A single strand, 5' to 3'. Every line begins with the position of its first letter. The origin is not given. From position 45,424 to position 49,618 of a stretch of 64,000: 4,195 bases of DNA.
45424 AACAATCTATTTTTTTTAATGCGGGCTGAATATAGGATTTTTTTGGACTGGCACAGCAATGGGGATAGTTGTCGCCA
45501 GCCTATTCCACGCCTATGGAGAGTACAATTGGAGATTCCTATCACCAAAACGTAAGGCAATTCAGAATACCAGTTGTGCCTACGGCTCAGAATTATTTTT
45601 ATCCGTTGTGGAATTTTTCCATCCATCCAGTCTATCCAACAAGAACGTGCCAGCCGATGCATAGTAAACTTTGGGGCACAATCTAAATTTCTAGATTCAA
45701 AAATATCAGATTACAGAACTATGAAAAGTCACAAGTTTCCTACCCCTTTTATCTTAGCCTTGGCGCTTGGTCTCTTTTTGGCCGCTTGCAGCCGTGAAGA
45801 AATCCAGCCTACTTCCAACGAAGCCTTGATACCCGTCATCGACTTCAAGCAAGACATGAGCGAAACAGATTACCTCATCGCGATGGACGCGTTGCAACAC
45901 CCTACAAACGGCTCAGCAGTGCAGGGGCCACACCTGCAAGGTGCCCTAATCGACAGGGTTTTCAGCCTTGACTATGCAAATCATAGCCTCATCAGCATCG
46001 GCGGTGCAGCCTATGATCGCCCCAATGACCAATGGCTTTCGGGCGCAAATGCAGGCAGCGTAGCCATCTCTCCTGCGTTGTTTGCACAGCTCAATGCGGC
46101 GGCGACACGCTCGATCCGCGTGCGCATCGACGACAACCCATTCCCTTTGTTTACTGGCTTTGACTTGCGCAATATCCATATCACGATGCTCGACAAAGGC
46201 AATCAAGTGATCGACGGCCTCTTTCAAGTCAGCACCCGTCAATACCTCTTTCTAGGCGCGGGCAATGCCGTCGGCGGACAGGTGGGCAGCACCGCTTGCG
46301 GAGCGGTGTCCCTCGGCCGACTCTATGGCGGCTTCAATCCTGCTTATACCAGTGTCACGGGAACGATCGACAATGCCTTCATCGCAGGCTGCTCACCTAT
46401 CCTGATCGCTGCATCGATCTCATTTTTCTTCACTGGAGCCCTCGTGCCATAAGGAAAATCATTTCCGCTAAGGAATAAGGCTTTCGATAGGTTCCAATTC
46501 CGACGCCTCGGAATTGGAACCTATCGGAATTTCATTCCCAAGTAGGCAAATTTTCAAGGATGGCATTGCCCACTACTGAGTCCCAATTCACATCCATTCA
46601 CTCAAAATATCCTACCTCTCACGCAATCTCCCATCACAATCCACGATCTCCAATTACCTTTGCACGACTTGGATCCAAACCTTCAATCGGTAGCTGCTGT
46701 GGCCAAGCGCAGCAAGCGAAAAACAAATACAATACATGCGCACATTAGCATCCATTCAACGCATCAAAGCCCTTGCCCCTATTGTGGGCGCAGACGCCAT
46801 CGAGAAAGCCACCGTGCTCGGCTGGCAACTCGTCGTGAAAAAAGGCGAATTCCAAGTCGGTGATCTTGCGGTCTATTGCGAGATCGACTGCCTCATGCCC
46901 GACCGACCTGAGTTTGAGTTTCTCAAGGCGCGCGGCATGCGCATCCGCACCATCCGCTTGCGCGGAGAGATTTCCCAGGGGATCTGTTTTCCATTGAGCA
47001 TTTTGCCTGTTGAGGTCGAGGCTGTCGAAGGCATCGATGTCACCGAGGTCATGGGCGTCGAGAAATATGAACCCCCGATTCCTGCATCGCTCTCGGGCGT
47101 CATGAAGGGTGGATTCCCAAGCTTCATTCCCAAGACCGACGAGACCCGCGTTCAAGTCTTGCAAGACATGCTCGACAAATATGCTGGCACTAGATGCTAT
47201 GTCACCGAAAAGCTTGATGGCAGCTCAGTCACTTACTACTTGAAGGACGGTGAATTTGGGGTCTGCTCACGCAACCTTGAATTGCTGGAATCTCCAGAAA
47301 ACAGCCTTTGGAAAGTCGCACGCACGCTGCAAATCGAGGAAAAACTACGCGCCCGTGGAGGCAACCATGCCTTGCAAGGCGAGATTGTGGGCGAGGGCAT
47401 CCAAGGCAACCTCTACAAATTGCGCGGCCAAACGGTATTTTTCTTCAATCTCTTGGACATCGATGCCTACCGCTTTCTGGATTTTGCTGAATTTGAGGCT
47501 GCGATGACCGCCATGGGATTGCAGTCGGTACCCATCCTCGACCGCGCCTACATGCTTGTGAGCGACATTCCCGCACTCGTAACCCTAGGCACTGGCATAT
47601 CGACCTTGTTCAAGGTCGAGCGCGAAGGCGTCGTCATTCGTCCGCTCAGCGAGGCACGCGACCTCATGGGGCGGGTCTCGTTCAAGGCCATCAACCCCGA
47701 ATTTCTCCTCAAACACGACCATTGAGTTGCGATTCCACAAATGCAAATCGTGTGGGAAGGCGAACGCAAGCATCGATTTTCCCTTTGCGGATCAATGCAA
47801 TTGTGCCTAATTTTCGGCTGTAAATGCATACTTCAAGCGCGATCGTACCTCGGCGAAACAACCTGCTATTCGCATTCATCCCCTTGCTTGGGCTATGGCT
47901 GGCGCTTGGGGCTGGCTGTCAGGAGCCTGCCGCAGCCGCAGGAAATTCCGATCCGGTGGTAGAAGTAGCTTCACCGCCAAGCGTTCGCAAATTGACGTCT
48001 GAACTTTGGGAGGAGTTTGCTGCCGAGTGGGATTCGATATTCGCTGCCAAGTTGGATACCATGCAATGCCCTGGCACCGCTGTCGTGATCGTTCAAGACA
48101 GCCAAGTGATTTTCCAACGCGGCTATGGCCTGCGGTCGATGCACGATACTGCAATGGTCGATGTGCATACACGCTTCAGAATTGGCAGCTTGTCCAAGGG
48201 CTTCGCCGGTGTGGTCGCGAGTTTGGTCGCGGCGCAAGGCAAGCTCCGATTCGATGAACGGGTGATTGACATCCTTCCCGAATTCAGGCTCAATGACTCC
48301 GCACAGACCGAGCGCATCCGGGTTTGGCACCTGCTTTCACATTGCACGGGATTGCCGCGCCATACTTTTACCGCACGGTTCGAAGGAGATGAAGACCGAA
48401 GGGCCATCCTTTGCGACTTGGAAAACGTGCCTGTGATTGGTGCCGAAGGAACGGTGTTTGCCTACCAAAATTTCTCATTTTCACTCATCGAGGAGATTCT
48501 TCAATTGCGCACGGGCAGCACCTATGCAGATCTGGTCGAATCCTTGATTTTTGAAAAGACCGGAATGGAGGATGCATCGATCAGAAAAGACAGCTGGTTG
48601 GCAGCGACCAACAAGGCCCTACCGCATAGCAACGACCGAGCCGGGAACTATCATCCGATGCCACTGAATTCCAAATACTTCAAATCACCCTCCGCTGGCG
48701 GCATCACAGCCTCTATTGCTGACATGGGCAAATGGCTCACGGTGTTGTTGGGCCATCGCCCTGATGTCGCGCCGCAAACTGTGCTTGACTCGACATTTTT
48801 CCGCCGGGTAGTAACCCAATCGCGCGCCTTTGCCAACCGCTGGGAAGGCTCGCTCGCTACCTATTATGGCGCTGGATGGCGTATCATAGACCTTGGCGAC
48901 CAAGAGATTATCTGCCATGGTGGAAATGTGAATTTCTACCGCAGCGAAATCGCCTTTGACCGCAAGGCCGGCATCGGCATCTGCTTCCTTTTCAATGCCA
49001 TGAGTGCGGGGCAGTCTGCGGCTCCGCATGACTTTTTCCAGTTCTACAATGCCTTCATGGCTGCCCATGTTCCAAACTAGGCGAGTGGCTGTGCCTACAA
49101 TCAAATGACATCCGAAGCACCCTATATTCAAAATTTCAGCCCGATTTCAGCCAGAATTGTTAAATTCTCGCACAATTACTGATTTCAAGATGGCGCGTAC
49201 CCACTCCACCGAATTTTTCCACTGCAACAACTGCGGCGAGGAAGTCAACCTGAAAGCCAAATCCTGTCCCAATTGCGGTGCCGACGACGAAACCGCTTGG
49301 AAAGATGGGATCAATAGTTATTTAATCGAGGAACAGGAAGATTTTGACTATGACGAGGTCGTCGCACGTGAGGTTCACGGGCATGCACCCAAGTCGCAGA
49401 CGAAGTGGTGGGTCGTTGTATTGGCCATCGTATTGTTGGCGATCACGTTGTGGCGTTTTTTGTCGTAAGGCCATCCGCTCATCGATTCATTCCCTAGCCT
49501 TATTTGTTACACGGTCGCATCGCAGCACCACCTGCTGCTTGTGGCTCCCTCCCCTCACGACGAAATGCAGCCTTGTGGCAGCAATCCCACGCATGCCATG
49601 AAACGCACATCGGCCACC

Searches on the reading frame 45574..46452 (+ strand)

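Call 17: search_protein_families(library=pfam, proteins=[window:45574-46452:+], max_evalue=0.001)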
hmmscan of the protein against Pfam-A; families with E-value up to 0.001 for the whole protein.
window:45574-46452:+ (292 aa): 0 families

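Call 71: search_protein_families(library=pfam, proteins=[window:45574-46452:+], max_evalue=1)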
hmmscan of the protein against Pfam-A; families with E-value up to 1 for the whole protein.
window:45574-46452:+ (292 aa): 1 family
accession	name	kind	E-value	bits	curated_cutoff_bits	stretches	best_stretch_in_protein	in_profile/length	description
PF08933.16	PrnB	-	0.054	12.7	27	1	52-90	64-102/387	Monodechloroaminopyrrolnitrin synthase PrnB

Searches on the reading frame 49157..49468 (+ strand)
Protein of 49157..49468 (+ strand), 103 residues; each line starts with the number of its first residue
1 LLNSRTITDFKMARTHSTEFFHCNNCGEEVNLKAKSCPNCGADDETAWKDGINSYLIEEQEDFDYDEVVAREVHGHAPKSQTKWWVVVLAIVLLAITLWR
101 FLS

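Call 17: search_protein_families(library=pfam, proteins=[window:49157-49468:+], max_evalue=0.001)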
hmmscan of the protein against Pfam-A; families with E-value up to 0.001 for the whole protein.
window:49157-49468:+ (103 aa): 4 families
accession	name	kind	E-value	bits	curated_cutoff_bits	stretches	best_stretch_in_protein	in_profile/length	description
PF13240.11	Zn_Ribbon_1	-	6.3e-06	26.2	25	1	22-43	1-22/23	zinc-ribbon domain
PF12773.13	DZR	-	0.00013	22.5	27.3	1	22-41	26-45/45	Double zinc ribbon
PF01155.25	HypA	-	0.00034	21.1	28.9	1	11-45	61-97/112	Hydrogenase/urease nickel incorporation, metallochaperone, hypA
PF13248.11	Zn_ribbon_3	-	0.00036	20.3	27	1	21-43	3-25/26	zinc-ribbon domain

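Call 74: search_protein_families(library=ncbifam, proteins=[window:49157-49468:+], max_evalue=1)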
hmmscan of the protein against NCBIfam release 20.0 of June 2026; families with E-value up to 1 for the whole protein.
window:49157-49468:+ (103 aa): 19 families
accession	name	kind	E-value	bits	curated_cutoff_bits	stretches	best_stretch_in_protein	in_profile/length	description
NF011149.0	PRK14559.1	equivalog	0.00018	20.4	374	1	22-60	29-67/642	serine/threonine phosphatase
TIGR04165.1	methano_modCys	hypoth_equivalog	0.0054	17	60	1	35-53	8-26/50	TIGR04165 family Cys-rich peptide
NF006358.0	PRK08579.1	equivalog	0.0065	14.7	585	1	21-53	568-600/624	anaerobic ribonucleoside triphosphate reductase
NF045720.1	rubredox_RCKP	subfamily_domain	0.0069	16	45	1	20-45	3-30/34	RCKP-type rubredoxin-like domain-containing protein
TIGR02487.1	NrdD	equivalog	0.033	12.7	326.35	1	18-57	525-562/581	anaerobic ribonucleoside-triphosphate reductase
NF053815.1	teico_TcaA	equivalog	0.043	12.6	550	1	22-59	3-35/463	membrane-associated protein TcaA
NF049953.1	ribbon_DG_selen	exception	0.055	13.4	130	1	17-41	144-168/172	zinc ribbon-containing (seleno)protein DG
NF001607.0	PRK00398.1-4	equivalog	0.1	12.4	89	1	18-42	7-36/53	DNA-directed RNA polymerase subunit P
TIGR04104.1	cxxc_20_cxxc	subfamily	0.11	12.9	45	0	19-36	24-41/93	TIGR04104 family putative zinc finger protein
NF033497.1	rubre_like_arch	subfamily_domain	0.12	12.1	32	1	23-42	3-24/34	rubrerythrin-like domain-containing protein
NF001646.0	PRK00420.1-3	equivalog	0.14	12.4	117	1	22-62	22-72/117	hypothetical protein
NF007061.0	PRK09506.1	equivalog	0.15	9.8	1120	1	57-97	34-76/825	bifunctional glycosyl transferase/transpeptidase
NF011481.0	PRK14890.1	equivalog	0.24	11.5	61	0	12-37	19-44/61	putative Zn-ribbon RNA-binding protein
TIGR03831.1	YgiT_finger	domain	0.33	11.3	20.2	0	21-30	33-42/46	YgiT-type zinc finger protein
NF041913.1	HVO_2142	equivalog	0.36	10.7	90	0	13-32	4-23/48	HVO_2142 family zinc finger protein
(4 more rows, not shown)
